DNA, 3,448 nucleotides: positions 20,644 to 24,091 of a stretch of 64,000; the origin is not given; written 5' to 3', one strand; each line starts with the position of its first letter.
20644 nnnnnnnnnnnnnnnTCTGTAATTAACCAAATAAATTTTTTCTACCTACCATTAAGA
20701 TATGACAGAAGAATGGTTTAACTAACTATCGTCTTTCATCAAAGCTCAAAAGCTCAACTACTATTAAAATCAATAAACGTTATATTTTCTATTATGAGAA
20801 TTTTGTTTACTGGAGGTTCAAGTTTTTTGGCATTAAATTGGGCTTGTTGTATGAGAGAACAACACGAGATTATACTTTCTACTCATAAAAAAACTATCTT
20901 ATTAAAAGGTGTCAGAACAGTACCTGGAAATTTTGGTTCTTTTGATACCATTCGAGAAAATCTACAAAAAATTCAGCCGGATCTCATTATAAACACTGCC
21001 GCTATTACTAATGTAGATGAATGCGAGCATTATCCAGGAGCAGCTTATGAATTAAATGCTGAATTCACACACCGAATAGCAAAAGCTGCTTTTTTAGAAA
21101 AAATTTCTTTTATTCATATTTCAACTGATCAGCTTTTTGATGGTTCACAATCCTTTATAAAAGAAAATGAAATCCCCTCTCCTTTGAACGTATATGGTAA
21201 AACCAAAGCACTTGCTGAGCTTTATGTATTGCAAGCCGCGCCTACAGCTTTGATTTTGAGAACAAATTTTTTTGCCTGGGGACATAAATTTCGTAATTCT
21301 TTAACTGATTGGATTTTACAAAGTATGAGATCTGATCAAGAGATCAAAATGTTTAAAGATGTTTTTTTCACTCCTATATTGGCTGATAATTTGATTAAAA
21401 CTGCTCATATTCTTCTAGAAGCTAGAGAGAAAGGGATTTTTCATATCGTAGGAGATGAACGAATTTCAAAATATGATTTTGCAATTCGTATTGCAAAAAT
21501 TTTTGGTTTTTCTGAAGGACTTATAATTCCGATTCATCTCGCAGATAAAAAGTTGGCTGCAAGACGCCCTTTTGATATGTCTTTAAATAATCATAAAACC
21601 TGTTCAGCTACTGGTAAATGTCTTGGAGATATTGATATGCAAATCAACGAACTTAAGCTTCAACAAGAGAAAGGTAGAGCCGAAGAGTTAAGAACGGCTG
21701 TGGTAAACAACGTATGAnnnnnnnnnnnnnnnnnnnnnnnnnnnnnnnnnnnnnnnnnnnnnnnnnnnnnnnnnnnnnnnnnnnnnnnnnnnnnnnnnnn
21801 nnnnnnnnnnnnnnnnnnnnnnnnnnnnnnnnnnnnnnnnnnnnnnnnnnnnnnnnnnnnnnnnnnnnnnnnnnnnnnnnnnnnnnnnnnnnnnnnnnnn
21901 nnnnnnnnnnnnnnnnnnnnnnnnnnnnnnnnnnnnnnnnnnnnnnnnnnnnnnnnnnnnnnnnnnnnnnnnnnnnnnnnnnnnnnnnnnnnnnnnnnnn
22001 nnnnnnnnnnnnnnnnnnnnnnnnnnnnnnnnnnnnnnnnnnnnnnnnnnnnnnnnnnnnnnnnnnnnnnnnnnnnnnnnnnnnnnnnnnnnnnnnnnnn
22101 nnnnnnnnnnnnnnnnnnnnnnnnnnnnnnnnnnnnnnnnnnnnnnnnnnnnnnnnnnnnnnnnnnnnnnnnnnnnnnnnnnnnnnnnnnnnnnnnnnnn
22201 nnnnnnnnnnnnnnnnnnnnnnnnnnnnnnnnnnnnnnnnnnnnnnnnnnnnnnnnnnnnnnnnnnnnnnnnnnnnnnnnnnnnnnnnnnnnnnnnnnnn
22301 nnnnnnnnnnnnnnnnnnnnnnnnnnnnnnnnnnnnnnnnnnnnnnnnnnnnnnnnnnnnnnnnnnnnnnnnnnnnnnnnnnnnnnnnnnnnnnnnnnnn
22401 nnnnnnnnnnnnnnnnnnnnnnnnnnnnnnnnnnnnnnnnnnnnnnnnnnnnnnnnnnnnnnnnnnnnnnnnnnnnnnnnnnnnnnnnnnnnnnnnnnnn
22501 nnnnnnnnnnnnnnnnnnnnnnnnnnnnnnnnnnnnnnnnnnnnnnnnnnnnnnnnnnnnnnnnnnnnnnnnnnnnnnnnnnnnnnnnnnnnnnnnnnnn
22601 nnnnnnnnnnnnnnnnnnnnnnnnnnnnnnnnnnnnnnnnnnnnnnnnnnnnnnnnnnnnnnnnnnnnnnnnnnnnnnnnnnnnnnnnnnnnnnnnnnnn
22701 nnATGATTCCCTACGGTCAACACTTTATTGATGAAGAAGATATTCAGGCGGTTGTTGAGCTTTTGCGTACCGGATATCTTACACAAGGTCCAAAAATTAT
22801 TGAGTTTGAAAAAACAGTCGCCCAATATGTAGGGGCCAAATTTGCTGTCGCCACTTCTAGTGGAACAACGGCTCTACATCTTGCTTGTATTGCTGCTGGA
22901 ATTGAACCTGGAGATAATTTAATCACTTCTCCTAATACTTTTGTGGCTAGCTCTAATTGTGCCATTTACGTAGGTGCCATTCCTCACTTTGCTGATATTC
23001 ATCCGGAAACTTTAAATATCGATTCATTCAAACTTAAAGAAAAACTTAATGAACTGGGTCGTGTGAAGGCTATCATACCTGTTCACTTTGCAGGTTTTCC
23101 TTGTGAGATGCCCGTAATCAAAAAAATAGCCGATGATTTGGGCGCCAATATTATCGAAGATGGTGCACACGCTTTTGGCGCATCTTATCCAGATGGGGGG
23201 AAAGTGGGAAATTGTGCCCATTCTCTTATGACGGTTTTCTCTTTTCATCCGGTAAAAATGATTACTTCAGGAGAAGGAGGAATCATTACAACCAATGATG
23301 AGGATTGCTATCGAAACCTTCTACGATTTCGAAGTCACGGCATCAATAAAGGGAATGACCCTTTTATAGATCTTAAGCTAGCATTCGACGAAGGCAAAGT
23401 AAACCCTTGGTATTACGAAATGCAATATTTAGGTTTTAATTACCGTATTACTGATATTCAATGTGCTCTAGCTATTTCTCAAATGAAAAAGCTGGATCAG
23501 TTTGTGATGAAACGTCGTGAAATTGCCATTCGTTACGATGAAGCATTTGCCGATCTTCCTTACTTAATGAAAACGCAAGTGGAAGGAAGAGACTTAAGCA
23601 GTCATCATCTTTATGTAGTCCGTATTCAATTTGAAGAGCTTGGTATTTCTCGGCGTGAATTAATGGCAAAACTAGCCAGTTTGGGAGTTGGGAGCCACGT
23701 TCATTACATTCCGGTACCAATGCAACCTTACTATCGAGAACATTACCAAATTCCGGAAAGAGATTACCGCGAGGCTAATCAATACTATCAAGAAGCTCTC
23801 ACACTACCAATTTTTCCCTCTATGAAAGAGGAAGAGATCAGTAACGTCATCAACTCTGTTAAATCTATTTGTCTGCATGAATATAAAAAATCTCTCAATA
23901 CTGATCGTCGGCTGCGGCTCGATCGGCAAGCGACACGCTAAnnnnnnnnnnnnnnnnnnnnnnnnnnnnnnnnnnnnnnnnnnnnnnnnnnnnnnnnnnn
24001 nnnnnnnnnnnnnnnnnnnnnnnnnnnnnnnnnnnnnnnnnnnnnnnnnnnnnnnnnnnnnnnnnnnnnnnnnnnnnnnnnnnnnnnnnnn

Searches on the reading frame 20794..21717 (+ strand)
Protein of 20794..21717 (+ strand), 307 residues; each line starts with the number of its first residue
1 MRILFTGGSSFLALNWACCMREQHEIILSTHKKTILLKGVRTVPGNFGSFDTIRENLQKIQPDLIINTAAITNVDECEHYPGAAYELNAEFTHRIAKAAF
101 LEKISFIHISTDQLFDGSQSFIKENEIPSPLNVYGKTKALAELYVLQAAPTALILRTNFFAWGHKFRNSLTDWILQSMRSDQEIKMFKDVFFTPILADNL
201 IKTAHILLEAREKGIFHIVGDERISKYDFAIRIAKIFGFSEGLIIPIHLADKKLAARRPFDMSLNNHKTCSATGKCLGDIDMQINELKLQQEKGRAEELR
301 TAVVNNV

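Call 14: search_protein_families(library=pfam, proteins=[window:20794-21717:+], max_evalue=0.00001)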
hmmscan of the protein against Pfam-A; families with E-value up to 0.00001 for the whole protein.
window:20794-21717:+ (307 aa): 4 families
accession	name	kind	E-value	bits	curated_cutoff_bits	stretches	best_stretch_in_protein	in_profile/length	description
PF04321.23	RmlD_sub_bind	-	2.2e-48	165.2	27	1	1-274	1-268/287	RmlD substrate binding domain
PF01370.27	Epimerase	-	3.9e-15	56.3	20.9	1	3-189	1-204/240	NAD dependent epimerase/dehydratase family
PF16363.11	GDP_Man_Dehyd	-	5e-10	39.8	27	1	43-147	57-166/332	GDP-mannose 4,6 dehydratase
PF02719.21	Polysacc_synt_2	-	1.7e-09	37.7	20.2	1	44-159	60-163/293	Polysaccharide biosynthesis protein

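Call 18: search_protein_families(library=ncbifam, proteins=[window:20794-21717:+], max_evalue=0.00001)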
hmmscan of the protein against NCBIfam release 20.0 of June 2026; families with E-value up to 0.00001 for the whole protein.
window:20794-21717:+ (307 aa): 5 families
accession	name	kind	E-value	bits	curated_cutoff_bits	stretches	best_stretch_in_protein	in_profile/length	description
TIGR01214.1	rmlD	equivalog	1.2e-50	172.2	224.05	1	2-277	1-271/285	dTDP-4-dehydrorhamnose reductase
NF007440.0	PRK09987.1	equivalog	2.4e-24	86.1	308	1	44-233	37-230/299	dTDP-4-dehydrorhamnose reductase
TIGR01179.1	galE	equivalog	1.3e-08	34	262.3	1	3-145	2-156/332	UDP-glucose 4-epimerase GalE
TIGR01181.1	dTDP_gluc_dehyt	equivalog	2.1e-08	33.7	365.1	1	40-146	52-163/321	dTDP-glucose 4,6-dehydratase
TIGR02197.1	heptose_epim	equivalog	2.6e-06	26.8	274.6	1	51-148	57-152/316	ADP-glyceromanno-heptose 6-epimerase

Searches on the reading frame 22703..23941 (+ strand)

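Call 5: search_protein_families(library=pfam, proteins=[window:22703-23941:+])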
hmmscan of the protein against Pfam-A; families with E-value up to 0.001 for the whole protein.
window:22703-23941:+ (412 aa): 3 families
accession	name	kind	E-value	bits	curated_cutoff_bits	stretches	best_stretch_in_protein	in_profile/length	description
PF01041.23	DegT_DnrJ_EryC1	-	5.2e-110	368.5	19.8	1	9-386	3-359/360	DegT/DnrJ/EryC1/StrS aminotransferase family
PF00155.27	Aminotran_1_2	-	4.3e-06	26.6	19.7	1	31-118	42-140/361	Aminotransferase class I and II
PF01212.27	Beta_elim_lyase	-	0.00026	20.8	27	0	30-232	32-215/288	Beta-eliminating lyase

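Call 18: search_protein_families(library=ncbifam, proteins=[window:22703-23941:+], max_evalue=0.00001)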
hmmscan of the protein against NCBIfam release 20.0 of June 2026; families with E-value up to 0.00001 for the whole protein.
window:22703-23941:+ (412 aa): 7 families
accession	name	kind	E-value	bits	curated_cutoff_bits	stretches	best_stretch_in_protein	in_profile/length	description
TIGR03588.1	PseC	equivalog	7.6e-146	485.9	423.5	1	1-390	1-380/380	UDP-4-amino-4,6-dideoxy-N-acetyl-beta-L-altrosamine transaminase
NF008658.2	PRK11658.1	equivalog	2.9e-82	276.3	631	1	2-389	5-376/379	UDP-4-amino-4-deoxy-L-arabinose aminotransferase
TIGR04181.1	NHT_00031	hypoth_equivalog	1.1e-64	218.6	420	1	9-369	8-357/359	LegC family aminotransferase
NF008687.0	PRK11706.1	equivalog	1e-55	189.1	375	1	1-389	1-373/375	dTDP-4-amino-4,6-dideoxygalactose transaminase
NF011936.0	PRK15407.1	equivalog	1.9e-47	162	423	1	2-390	37-436/440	lipopolysaccharide biosynthesis protein RfbH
TIGR04427.1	PLP_DesI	equivalog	1.4e-43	149.5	650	2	25-217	46-232/390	dTDP-4-dehydro-6-deoxyglucose aminotransferase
TIGR02379.1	ECA_wecE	subfamily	2.5e-42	145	434.85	1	1-387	1-372/376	dTDP-4-amino-4,6-dideoxy-D-glucose transaminase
